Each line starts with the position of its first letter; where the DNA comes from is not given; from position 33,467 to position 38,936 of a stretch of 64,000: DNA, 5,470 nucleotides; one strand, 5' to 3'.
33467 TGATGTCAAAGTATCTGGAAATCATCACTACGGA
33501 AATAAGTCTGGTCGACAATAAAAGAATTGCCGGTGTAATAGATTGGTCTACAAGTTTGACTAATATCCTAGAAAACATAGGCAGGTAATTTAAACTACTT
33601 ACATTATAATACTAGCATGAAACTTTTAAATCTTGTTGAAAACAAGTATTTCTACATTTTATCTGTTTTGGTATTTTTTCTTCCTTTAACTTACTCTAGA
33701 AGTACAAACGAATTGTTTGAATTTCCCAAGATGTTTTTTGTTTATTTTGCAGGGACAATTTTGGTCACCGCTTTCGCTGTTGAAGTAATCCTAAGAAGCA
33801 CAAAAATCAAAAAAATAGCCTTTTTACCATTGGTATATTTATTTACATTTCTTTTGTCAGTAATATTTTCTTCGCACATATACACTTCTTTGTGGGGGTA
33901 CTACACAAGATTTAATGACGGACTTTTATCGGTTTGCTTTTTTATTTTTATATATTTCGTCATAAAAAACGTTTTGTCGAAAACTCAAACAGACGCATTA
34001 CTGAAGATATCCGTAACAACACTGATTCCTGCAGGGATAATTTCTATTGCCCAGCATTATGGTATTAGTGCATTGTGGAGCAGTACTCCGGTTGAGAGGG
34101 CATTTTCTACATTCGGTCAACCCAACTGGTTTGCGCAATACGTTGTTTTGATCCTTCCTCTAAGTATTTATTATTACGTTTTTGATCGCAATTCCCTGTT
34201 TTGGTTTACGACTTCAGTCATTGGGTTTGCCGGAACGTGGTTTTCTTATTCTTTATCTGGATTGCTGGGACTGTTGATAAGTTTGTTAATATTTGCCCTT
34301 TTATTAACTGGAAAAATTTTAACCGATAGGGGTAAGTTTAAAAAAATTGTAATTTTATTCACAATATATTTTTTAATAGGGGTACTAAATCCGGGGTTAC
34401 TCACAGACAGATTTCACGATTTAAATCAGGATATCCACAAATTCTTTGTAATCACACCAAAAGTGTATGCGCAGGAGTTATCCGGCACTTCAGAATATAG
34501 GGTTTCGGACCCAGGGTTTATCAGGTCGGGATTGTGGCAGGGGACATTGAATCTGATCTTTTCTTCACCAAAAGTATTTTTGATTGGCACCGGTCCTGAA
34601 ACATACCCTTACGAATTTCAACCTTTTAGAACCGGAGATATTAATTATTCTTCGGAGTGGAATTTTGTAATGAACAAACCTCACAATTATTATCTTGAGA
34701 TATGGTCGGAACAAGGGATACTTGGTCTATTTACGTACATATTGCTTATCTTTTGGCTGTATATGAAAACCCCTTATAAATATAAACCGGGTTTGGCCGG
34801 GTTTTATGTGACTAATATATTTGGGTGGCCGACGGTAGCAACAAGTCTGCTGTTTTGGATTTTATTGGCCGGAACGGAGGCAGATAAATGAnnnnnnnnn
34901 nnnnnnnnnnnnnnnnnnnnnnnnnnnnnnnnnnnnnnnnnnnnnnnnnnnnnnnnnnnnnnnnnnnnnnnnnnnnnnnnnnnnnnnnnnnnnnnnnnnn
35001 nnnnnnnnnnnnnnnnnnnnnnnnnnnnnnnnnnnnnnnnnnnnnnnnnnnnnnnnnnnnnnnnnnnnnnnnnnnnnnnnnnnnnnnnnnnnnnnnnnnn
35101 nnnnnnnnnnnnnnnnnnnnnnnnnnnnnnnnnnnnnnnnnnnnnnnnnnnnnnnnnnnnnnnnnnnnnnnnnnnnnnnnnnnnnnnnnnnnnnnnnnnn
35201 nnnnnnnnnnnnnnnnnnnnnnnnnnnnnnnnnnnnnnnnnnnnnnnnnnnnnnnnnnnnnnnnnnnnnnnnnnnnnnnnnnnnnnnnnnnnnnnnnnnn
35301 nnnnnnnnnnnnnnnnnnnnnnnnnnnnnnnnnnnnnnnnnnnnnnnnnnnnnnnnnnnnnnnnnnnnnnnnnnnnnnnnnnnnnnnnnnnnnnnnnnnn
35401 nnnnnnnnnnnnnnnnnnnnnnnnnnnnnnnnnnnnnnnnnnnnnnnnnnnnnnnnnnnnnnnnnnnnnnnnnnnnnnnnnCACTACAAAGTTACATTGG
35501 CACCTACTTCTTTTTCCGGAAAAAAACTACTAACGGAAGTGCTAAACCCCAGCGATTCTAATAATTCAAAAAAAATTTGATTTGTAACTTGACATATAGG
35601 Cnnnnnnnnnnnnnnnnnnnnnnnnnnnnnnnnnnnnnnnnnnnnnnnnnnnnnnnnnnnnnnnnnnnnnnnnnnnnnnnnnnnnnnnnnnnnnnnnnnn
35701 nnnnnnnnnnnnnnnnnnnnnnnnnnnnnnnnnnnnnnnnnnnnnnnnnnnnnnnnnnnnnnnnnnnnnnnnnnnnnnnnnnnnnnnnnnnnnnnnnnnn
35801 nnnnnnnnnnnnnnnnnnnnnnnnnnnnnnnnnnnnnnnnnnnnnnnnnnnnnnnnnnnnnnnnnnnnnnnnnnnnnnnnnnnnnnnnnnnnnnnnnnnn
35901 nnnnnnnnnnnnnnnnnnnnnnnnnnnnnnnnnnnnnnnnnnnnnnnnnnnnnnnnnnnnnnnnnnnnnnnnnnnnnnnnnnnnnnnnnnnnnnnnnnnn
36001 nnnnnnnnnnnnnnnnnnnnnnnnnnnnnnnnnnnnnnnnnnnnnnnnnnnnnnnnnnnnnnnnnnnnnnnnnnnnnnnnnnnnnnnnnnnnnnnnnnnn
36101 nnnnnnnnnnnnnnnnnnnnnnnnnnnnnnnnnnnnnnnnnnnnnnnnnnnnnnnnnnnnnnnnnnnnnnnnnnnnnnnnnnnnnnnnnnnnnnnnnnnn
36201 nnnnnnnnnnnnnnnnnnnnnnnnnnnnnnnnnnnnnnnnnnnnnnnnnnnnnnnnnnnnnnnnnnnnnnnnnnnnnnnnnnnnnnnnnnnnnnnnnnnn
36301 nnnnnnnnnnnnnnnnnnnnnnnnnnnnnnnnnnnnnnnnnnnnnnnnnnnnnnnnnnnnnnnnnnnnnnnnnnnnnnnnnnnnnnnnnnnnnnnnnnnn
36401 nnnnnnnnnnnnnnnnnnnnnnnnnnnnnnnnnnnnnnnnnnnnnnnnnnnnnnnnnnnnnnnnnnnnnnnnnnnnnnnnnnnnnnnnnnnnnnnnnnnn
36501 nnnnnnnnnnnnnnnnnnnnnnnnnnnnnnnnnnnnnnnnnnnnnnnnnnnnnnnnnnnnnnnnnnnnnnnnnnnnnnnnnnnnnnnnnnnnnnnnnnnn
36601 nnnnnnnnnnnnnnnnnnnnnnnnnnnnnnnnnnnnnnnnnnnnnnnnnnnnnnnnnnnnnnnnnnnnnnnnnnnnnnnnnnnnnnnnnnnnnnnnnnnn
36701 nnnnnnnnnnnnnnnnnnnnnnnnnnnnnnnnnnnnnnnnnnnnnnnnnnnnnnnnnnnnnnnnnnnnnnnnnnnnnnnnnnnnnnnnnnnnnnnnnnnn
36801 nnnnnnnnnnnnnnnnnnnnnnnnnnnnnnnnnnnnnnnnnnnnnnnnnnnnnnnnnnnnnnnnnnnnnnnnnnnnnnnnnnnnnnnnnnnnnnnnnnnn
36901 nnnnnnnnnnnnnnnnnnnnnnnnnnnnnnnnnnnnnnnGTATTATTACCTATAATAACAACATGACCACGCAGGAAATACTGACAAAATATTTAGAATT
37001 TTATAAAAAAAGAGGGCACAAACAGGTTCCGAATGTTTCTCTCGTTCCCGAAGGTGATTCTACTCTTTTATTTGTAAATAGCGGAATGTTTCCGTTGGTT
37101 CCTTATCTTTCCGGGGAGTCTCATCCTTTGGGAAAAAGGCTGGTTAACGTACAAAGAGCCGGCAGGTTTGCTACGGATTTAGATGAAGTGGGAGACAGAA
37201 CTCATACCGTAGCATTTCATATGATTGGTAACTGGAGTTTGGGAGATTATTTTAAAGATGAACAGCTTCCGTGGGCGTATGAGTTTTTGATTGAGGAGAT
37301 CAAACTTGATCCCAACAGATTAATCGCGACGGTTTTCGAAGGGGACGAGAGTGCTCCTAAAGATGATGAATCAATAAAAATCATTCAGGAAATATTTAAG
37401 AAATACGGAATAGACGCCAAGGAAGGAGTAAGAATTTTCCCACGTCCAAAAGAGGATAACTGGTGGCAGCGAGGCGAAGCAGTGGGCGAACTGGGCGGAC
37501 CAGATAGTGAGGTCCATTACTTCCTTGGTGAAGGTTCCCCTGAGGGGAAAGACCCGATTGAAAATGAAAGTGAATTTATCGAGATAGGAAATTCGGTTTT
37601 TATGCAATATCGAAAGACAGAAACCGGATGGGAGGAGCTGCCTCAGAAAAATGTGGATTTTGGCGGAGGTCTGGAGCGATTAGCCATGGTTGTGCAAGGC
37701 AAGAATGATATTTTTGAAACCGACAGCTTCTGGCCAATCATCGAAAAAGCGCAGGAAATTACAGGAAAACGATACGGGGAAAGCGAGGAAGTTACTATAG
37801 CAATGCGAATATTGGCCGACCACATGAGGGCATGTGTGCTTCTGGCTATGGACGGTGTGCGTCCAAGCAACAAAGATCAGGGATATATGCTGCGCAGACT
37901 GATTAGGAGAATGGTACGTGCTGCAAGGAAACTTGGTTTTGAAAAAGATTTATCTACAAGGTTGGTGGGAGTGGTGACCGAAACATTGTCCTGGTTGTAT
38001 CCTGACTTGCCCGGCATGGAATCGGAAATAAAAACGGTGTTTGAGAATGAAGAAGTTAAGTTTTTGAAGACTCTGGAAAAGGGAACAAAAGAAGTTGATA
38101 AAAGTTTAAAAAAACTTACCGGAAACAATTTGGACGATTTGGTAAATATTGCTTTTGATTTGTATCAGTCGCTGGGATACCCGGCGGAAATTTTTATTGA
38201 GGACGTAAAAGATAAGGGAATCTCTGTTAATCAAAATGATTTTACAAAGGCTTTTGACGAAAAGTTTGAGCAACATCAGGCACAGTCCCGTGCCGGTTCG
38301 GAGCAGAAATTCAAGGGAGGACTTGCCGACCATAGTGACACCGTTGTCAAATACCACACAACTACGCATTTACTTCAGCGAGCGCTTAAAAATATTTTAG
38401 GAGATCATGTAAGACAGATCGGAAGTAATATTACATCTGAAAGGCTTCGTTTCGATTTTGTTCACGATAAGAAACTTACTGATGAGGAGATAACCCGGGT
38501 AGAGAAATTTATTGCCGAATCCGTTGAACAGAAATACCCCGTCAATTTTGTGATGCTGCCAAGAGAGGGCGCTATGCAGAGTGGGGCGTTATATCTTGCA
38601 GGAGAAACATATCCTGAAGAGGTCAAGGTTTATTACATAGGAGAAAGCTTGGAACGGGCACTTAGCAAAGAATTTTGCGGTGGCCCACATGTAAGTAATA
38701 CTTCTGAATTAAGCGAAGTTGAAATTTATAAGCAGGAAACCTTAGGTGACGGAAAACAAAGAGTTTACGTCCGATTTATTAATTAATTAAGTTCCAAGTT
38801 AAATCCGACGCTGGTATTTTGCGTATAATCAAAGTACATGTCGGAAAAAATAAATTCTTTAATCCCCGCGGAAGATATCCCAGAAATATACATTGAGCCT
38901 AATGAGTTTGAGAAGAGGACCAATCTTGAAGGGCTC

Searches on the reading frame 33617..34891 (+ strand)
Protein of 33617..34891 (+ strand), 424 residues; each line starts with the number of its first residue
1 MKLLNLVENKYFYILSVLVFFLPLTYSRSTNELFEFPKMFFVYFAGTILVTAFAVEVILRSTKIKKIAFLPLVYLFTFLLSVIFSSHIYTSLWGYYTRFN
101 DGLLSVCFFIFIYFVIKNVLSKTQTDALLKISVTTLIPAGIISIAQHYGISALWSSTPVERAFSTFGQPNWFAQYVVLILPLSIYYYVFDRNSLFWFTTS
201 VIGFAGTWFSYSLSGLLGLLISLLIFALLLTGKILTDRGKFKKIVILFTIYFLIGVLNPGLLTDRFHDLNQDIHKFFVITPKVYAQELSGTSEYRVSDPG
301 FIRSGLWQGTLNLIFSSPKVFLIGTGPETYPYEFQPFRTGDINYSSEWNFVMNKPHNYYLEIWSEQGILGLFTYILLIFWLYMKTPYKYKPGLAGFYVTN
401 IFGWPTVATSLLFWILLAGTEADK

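Call 64: search_protein_families(library=pfam, proteins=[window:33617-34891:+], max_evalue=0.00001)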
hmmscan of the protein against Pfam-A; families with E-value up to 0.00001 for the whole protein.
window:33617-34891:+ (424 aa): 1 family
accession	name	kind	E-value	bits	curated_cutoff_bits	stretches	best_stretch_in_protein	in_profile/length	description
PF04932.20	Wzy_C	-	2.1e-11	44.3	31.7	1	200-375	3-149/149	O-Antigen ligase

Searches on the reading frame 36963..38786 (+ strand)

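Call 64: search_protein_families(library=pfam, proteins=[window:36963-38786:+], max_evalue=0.00001)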
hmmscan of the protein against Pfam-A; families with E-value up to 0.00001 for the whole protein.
window:36963-38786:+ (607 aa): 2 families
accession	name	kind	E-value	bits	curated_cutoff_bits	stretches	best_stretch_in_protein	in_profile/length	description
PF01411.24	tRNA-synt_2c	-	5.4e-109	365.7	30.3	1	5-466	1-459/552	tRNA synthetases class II (A)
PF07973.19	tRNA_SAD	-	1.5e-10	41.3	24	1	554-602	1-44/44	Threonyl and Alanyl tRNA synthetase second additional domain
